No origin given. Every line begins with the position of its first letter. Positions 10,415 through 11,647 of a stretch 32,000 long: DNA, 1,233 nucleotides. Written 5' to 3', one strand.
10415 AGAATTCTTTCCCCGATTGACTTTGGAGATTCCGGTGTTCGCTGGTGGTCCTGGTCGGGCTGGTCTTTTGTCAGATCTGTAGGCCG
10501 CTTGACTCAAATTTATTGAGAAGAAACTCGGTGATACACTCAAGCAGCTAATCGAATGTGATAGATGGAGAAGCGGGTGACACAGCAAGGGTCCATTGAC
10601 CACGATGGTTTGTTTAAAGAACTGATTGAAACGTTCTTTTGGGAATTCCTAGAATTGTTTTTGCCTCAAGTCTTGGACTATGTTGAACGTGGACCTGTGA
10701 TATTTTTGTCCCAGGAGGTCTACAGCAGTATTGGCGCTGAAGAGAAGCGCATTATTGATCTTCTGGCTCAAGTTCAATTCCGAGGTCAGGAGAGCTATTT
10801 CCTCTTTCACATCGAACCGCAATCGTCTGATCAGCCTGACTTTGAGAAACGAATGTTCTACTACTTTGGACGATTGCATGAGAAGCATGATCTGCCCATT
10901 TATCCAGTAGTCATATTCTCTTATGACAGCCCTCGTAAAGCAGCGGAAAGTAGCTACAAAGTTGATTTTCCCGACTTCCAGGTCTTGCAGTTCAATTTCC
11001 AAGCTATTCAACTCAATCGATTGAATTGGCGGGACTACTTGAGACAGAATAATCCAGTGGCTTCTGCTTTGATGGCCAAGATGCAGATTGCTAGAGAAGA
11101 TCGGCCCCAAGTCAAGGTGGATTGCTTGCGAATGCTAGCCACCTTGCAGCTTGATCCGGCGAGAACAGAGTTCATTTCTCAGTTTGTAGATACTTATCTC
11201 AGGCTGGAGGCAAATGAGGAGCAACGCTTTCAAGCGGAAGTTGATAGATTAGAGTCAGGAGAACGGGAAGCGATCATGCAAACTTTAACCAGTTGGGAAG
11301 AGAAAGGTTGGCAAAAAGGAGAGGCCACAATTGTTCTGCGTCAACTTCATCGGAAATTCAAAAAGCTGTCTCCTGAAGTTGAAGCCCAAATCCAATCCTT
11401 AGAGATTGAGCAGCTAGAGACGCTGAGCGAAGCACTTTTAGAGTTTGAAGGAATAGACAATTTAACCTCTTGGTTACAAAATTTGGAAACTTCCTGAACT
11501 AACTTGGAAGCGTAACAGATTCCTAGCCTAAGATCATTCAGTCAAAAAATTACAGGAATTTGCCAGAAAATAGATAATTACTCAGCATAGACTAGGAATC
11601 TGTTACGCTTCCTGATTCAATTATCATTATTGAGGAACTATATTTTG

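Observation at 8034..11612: Candidate novel cassette: two divergent Rpn-family nucleases flanking an extended tyrosine recombinase, with palindromic sites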

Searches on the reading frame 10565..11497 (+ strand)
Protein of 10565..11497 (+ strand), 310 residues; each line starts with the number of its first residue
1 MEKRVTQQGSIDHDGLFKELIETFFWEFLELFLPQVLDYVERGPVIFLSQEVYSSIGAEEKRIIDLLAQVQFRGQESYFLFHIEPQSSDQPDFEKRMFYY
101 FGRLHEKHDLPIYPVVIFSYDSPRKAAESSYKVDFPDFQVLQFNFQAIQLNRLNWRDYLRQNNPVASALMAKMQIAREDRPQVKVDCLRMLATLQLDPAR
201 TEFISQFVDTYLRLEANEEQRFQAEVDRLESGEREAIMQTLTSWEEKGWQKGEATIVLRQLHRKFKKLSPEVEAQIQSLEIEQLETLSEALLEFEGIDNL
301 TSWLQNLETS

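Call 3: search_protein_families(library=pfam, proteins=[window:10565-11497:+], max_evalue=0.01)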
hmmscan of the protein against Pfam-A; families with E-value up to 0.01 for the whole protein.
window:10565-11497:+ (310 aa): 3 families
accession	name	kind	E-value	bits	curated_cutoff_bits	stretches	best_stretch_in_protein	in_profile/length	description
PF14261.11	DUF4351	-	7.8e-21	74.3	25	1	246-304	1-59/59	Domain of unknown function (DUF4351)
PF12784.13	PDDEXK_2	-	0.00086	19.5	27.4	1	28-105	23-93/229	PD-(D/E)XK nuclease family transposase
PF04754.18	Transposase_31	-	0.0071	16.4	21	0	12-108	2-100/203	Putative transposase, YhgA-like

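Call 4: search_protein_families(library=ncbifam, proteins=[window:10565-11497:+], max_evalue=0.01)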
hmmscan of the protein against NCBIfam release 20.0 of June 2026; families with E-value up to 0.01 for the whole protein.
window:10565-11497:+ (310 aa): 1 family
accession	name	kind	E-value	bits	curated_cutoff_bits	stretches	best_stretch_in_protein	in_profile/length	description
TIGR01784.1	T_den_put_tspse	subfamily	8.5e-09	35.6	52.1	1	13-102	2-88/273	Rpn family recombination-promoting nuclease/putative transposase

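Call 76: search_protein_families(library=padloc, proteins=[window:10565-11497:+], max_evalue=0.01)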
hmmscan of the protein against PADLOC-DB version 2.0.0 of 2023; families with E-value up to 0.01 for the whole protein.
window:10565-11497:+ (310 aa): 0 families

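Call 78: find_homologous_proteins(query=window:10565-11497:+)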
Query window:10565-11497:+ (310 aa): 2166 proteins with E <= 0.001 among 3081 candidates; the best 120 are listed.
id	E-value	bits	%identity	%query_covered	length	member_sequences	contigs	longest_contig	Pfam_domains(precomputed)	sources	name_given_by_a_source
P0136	1.4e-196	670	99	99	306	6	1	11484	PF14261.12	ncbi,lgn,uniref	ncbi:Rpn family recombination-promoting nuclease/putative transposase [Acaryochloris marina NIES-241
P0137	1.7e-172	591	87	99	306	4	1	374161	PF14261.12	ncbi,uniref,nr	ncbi:DUF4351 domain-containing protein [Acaryochloris marina]|uniref:DUF4351 domain-containing prote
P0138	1.2e-170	584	87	99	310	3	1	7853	PF14261.12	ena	-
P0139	1.0e-167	575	86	99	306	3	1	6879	PF14261.12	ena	-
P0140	4.4e-161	553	84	99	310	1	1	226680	PF14261.12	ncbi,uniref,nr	ncbi:DUF4351 domain-containing protein [Acaryochloris marina]|uniref:DUF4351 domain-containing prote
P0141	2.0e-160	551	82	99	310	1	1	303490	PF14261.12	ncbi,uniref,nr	ncbi:DUF4351 domain-containing protein [Acaryochloris marina]|uniref:DUF4351 domain-containing prote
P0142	7.1e-152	523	78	98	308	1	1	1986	PF14261.12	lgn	-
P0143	1.6e-148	512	76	98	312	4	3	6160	PF14261.12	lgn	-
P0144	1.1e-145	503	74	99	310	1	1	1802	PF14261.12,PF12784.14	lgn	-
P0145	9.4e-141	486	73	97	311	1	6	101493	PF14261.12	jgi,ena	jgi:hypothetical protein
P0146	2.0e-135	469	82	84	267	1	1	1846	PF14261.12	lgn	-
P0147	2.5e-121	423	60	95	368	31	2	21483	PF14261.12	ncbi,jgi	jgi:predicted transposase YdaD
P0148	4.1e-119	415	72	84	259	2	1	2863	PF14261.12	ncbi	-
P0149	1.6e-118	413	58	95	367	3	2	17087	PF14261.12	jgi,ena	jgi:hypothetical protein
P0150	2.2e-118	413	58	95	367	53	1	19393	PF14261.12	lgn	-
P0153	5.6e-114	398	59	97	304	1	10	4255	PF04754.19,PF14261.12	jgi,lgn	jgi:hypothetical protein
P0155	1.6e-113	397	60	97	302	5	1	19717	PF04754.19,PF14261.12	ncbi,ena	-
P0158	5.7e-113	395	61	97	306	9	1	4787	PF04754.19,PF14261.12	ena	-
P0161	8.3e-112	391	60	95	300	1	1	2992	PF04754.19,PF14261.12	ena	-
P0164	1.9e-111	390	58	95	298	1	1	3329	PF04754.19,PF14261.12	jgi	jgi:Domain of unknown function (DUF4351)/Putative transposase, YhgA-like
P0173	1.4e-110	387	58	97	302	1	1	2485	PF04754.19,PF14261.12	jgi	jgi:hypothetical protein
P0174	3.5e-110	386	59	95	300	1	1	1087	PF04754.19,PF14261.12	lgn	-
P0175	7.3e-110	385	57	97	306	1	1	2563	PF04754.19,PF14261.12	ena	-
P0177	1.0e-109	384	60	97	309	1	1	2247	PF04754.19,PF14261.12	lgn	-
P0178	1.1e-109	384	61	95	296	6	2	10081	PF04754.19,PF14261.12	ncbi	-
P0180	3.4e-109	383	61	96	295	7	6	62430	PF04754.19,PF14261.12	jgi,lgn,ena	jgi:predicted transposase YdaD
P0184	5.3e-109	382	58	95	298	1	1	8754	PF04754.19,PF14261.12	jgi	jgi:predicted transposase/invertase (TIGR01784 family)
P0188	2.1e-108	380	57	97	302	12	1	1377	PF04754.19,PF14261.12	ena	-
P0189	3.2e-108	380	58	97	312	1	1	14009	PF04754.19,PF14261.12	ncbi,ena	-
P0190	3.4e-108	379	57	97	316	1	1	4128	PF04754.19,PF14261.12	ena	-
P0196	2.1e-107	377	59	96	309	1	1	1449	PF04754.19,PF14261.12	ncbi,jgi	jgi:predicted transposase YdaD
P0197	2.4e-107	377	55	97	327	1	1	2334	PF04754.19,PF14261.12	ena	-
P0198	2.5e-107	377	57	97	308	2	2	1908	PF04754.19,PF14261.12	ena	-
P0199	2.9e-107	376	56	97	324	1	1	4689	PF04754.19,PF14261.12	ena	-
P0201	3.7e-107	376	59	96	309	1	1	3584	PF04754.19,PF14261.12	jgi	jgi:predicted transposase YdaD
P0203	1.3e-106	374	58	96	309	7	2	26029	PF04754.19,PF14261.12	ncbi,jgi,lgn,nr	ncbi:MAG: Rpn family recombination-promoting nuclease/putative transposase [Hydrococcus sp. Prado102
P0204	1.4e-106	374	58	95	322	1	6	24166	PF14261.12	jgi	jgi:predicted transposase/invertase (TIGR01784 family)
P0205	1.4e-106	374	55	97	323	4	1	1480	PF04754.19,PF14261.12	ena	-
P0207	2.5e-106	373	58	95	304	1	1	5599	PF04754.19,PF14261.12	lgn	-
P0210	3.5e-106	373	56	97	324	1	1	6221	PF04754.19,PF14261.12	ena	-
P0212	5.0e-106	372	58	95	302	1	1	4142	PF14261.12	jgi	jgi:predicted transposase/invertase (TIGR01784 family)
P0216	1.9e-105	370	56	95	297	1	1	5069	PF04754.19,PF14261.12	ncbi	-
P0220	4.3e-105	369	57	96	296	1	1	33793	PF04754.19,PF14261.12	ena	-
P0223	6.6e-105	369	55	97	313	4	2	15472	PF04754.19,PF14261.12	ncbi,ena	-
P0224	7.5e-105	368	56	97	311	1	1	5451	PF14261.12,PF12784.14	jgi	jgi:predicted transposase/invertase (TIGR01784 family)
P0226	8.3e-105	368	55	97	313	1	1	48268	PF04754.19,PF14261.12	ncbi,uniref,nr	ncbi:hypothetical protein Xen7305DRAFT_00021310 [Xenococcus sp. PCC 7305]|uniref:DUF4351 domain-cont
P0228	1.2e-104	368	55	97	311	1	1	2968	PF04754.19,PF14261.12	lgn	-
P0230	1.3e-104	368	56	96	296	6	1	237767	PF04754.19,PF14261.12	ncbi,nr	ncbi:MAG: DUF4351 domain-containing protein [Elainella sp. C42_A2020_010]|nr:DUF4351 domain-containi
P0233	2.1e-104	367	57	95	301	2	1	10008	PF04754.19,PF14261.12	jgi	jgi:Domain of unknown function (DUF4351)/Putative transposase, YhgA-like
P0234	2.4e-104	367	57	95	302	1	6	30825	PF14261.12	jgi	jgi:predicted transposase/invertase (TIGR01784 family)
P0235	3.3e-104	366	56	95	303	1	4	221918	PF14261.12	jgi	jgi:predicted transposase/invertase (TIGR01784 family)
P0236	3.4e-104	366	56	96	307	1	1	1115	PF04754.19,PF14261.12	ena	-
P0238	4.0e-104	366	55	97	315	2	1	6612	PF14261.12,PF12784.14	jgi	jgi:predicted transposase/invertase (TIGR01784 family)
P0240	4.7e-104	366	56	96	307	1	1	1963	PF04754.19,PF14261.12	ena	-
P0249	1.3e-103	364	55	96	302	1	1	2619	PF04754.19,PF14261.12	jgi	-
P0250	1.8e-103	364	56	96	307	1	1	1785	PF04754.19,PF14261.12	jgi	-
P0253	2.1e-103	364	56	96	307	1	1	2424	PF04754.19,PF14261.12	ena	-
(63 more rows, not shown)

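Call 79: find_encoding_contigs(protein=P0137, flank=4000, max_places=2)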
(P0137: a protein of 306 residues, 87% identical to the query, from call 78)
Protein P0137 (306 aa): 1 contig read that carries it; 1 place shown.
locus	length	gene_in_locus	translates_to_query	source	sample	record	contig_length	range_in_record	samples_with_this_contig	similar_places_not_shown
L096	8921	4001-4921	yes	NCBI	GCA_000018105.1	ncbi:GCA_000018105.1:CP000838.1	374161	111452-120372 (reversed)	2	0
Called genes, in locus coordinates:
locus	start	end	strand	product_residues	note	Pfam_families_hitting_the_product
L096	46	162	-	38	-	-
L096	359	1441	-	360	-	PF00589:Phage_integrase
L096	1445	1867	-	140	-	PF01850:PIN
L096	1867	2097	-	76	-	PF02604:PhdYeFM_antitox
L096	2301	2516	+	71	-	PF07927:HicA_toxin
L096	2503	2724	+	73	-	-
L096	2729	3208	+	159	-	-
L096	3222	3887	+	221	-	-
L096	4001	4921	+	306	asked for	PF14261:DUF4351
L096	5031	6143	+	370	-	PF00724:Oxidored_FMN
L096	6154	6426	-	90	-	-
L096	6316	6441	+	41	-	-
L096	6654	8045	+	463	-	PF00425:Chorismate_bind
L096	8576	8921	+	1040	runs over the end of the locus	PF00873:ACR_tran, PF03176:MMPL (weak), PF02355:SecD_SecF_C (weak)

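Call 80: find_encoding_contigs(protein=P0140, flank=4000, max_places=2)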
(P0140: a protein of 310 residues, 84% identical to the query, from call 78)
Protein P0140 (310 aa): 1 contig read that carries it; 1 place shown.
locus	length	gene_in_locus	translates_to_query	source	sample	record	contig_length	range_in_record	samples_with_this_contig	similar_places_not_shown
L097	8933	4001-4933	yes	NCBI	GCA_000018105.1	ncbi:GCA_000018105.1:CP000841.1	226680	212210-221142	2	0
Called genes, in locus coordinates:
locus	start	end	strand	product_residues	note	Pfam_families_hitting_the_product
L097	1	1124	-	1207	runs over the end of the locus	PF01855:POR_N, PF17147:PFOR_II, PF01558:POR, PF10371:EKR, PF12837:Fer4_6, PF12838:Fer4_7, PF13183:Fer4_8, PF13187:Fer4_9, +7 more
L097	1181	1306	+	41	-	-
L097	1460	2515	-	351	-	PF00589:Phage_integrase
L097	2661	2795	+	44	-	-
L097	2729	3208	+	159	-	-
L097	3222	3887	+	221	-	-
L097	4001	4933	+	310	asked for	PF14261:DUF4351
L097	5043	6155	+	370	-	PF00724:Oxidored_FMN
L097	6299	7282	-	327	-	-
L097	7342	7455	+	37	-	-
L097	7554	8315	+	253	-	-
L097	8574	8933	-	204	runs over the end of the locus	-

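Call 81: find_encoding_contigs(protein=P0141, flank=4000, max_places=2)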
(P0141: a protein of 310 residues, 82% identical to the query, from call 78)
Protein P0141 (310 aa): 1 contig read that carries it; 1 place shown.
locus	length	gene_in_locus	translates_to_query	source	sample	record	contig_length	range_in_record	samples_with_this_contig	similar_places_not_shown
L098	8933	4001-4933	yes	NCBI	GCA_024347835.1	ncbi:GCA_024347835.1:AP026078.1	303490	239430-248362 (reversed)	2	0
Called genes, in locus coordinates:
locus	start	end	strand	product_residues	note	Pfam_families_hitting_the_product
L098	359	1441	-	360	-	PF00589:Phage_integrase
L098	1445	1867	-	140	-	PF01850:PIN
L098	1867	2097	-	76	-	PF02604:PhdYeFM_antitox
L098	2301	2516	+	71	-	PF07927:HicA_toxin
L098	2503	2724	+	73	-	-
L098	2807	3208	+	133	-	-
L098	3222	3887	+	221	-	-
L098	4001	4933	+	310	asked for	PF14261:DUF4351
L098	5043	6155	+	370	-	PF00724:Oxidored_FMN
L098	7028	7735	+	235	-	-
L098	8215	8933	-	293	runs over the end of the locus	PF02311:AraC_binding (weak), PF00165:HTH_AraC, PF12833:HTH_18, PF00165:HTH_AraC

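Call 82: find_encoding_contigs(protein=P0145, flank=4000, max_places=3)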
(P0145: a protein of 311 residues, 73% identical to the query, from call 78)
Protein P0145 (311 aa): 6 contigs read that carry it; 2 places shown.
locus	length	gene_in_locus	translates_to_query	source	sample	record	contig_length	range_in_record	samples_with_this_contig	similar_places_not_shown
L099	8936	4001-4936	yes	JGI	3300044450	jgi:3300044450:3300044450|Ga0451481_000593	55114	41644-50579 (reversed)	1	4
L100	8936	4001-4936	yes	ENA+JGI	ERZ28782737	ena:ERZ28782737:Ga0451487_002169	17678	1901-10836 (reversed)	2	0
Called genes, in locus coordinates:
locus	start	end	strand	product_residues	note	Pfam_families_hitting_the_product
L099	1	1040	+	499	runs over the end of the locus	PF18073:Zn_ribbon_LapB, PF03796:DnaB_C (weak), PF13481:AAA_25, PF23442:DUF7125 (weak), PF06745:ATPase, PF13191:AAA_16 (weak), PF13541:ChlI (weak)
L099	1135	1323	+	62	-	-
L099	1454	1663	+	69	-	PF17761:DUF1016_N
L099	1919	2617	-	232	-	-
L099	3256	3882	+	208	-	PF02018:CBM_4_9 (weak), PF04862:DUF642 (weak)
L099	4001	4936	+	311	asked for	PF14261:DUF4351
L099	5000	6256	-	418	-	PF00355:Rieske, PF00848:Ring_hydroxyl_A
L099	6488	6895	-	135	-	PF00293:NUDIX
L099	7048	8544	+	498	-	PF02446:Glyco_hydro_77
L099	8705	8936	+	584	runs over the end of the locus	PF21088:MS_channel_1st (weak), PF00924:MS_channel_2nd, PF21082:MS_channel_3rd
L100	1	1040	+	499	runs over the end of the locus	PF18073:Zn_ribbon_LapB, PF03796:DnaB_C (weak), PF13481:AAA_25, PF23442:DUF7125 (weak), PF06745:ATPase, PF13191:AAA_16 (weak), PF13541:ChlI (weak)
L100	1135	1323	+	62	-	-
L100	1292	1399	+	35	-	-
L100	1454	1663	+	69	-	PF17761:DUF1016_N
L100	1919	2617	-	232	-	-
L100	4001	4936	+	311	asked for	PF14261:DUF4351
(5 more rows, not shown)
